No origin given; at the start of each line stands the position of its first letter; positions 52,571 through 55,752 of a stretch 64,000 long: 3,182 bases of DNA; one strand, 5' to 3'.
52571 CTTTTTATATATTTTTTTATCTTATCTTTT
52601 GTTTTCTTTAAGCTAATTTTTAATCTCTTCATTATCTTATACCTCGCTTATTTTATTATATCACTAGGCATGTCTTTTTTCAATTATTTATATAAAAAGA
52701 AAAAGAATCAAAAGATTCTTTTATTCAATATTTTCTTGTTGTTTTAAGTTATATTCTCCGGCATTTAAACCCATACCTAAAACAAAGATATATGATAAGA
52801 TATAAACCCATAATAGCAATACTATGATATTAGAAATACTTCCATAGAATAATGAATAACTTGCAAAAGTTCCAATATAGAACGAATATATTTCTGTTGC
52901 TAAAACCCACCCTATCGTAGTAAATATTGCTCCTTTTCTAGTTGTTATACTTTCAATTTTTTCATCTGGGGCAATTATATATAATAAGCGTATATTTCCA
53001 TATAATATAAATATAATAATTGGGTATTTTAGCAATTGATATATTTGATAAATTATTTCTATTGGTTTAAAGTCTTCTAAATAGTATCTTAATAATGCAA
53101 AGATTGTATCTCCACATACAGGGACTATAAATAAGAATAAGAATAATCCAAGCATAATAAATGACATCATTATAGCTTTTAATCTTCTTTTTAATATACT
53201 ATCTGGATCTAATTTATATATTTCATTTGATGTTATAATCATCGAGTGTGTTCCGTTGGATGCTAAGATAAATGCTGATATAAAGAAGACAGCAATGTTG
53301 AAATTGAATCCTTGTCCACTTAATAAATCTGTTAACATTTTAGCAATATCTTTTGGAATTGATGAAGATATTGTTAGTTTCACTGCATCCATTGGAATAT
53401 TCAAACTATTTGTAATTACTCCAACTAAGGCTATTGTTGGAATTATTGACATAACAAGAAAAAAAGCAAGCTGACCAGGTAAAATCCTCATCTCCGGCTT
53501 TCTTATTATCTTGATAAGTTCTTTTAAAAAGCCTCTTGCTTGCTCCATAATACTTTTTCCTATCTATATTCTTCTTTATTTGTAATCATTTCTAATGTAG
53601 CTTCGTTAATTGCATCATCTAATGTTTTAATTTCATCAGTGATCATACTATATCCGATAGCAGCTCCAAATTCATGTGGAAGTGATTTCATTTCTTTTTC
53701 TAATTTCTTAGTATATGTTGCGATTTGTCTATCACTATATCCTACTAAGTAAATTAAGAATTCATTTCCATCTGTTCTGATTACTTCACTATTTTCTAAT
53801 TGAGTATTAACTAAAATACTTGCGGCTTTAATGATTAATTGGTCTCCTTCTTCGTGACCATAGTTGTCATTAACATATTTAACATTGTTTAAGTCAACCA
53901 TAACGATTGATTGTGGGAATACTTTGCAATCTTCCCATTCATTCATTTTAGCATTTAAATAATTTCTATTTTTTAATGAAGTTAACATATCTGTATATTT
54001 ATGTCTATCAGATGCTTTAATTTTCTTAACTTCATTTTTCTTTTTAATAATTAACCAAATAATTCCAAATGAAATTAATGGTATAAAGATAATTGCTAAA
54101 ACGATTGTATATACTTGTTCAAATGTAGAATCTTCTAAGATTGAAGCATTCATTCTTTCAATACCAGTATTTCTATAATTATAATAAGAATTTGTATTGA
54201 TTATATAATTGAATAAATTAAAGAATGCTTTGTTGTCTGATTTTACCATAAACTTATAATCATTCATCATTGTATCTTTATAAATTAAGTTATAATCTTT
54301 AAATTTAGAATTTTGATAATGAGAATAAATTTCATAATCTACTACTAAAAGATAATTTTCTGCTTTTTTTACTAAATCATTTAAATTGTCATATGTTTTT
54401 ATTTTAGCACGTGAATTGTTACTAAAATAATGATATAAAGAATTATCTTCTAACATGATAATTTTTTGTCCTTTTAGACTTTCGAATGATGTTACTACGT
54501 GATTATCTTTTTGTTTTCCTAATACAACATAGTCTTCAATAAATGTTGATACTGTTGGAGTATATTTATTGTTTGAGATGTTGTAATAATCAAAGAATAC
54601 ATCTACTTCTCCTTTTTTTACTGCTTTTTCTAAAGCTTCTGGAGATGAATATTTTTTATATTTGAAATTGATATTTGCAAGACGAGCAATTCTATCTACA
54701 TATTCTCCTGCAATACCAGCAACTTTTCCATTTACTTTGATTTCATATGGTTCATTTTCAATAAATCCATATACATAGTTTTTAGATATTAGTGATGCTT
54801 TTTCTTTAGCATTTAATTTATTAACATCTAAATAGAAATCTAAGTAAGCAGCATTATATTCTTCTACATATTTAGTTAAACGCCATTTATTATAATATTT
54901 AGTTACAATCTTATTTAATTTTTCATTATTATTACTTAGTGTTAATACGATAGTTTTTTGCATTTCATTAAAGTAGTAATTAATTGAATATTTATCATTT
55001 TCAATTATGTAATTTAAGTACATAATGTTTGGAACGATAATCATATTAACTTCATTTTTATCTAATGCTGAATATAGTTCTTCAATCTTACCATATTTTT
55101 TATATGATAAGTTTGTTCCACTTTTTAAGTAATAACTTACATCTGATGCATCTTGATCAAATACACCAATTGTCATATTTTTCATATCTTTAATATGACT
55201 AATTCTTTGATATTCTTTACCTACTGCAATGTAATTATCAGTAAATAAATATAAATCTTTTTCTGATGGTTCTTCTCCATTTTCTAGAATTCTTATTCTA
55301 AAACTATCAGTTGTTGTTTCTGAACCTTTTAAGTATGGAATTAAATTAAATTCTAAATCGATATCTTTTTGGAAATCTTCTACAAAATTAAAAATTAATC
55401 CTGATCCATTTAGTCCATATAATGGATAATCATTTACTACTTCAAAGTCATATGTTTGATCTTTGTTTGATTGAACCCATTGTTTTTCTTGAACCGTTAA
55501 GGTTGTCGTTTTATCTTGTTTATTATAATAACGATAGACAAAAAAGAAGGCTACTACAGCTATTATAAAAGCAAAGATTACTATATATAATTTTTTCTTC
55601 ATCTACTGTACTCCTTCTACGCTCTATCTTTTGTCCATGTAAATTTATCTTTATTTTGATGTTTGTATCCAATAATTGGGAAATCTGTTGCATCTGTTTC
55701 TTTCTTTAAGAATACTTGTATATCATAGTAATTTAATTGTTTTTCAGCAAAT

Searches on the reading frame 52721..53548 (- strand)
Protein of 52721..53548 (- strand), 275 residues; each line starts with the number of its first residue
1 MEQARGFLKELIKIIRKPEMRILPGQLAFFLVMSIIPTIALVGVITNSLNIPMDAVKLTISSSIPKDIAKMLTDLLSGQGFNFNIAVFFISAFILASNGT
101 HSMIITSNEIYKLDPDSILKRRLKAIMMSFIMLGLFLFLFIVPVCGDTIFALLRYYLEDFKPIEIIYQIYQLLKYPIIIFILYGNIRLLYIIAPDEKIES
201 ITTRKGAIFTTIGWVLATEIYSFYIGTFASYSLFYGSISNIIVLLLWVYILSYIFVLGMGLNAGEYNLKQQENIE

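Call 69: search_protein_families(library=pfam, proteins=[window:52721-53548:-], max_evalue=0.01)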
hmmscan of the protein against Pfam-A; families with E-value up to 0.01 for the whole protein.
window:52721-53548:- (275 aa): 1 family
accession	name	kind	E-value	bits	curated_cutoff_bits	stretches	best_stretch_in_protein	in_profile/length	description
PF03631.20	Virul_fac_BrkB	-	4.5e-38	131.8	33.7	1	25-263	10-253/259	Virulence factor BrkB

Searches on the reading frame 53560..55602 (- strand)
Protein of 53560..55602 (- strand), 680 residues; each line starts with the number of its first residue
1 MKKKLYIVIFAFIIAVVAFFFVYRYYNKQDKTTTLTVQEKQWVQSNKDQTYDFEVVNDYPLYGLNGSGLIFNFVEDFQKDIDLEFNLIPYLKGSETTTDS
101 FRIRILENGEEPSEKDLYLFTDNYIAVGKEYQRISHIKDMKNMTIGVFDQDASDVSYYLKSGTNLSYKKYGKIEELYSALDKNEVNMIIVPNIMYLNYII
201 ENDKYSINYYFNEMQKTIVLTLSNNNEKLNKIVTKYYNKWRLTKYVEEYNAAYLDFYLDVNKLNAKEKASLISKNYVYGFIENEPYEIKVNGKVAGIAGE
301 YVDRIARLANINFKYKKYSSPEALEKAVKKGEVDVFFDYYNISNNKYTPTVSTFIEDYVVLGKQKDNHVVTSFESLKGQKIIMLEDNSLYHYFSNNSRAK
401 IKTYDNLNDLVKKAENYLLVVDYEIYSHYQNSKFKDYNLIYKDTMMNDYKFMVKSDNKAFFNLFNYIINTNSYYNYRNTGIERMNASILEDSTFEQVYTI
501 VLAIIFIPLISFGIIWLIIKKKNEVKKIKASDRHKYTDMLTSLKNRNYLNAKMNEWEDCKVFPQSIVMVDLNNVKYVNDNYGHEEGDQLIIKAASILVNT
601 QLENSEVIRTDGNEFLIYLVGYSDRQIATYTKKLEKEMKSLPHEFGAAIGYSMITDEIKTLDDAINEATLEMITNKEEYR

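Call 69: search_protein_families(library=pfam, proteins=[window:53560-55602:-], max_evalue=0.01)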
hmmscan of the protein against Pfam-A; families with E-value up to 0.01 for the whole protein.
window:53560-55602:- (680 aa): 3 families
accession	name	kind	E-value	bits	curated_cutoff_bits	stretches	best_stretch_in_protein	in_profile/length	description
PF00990.26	GGDEF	-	1.5e-20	74.1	23.8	1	536-678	2-157/161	Diguanylate cyclase, GGDEF domain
PF00497.25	SBP_bac_3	-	2.2e-05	24.7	26.4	1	283-468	9-113/132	Bacterial extracellular solute-binding proteins, family 3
PF13273.12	DUF4064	-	0.0047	17.6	32.1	0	491-524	52-85/102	Protein of unknown function (DUF4064)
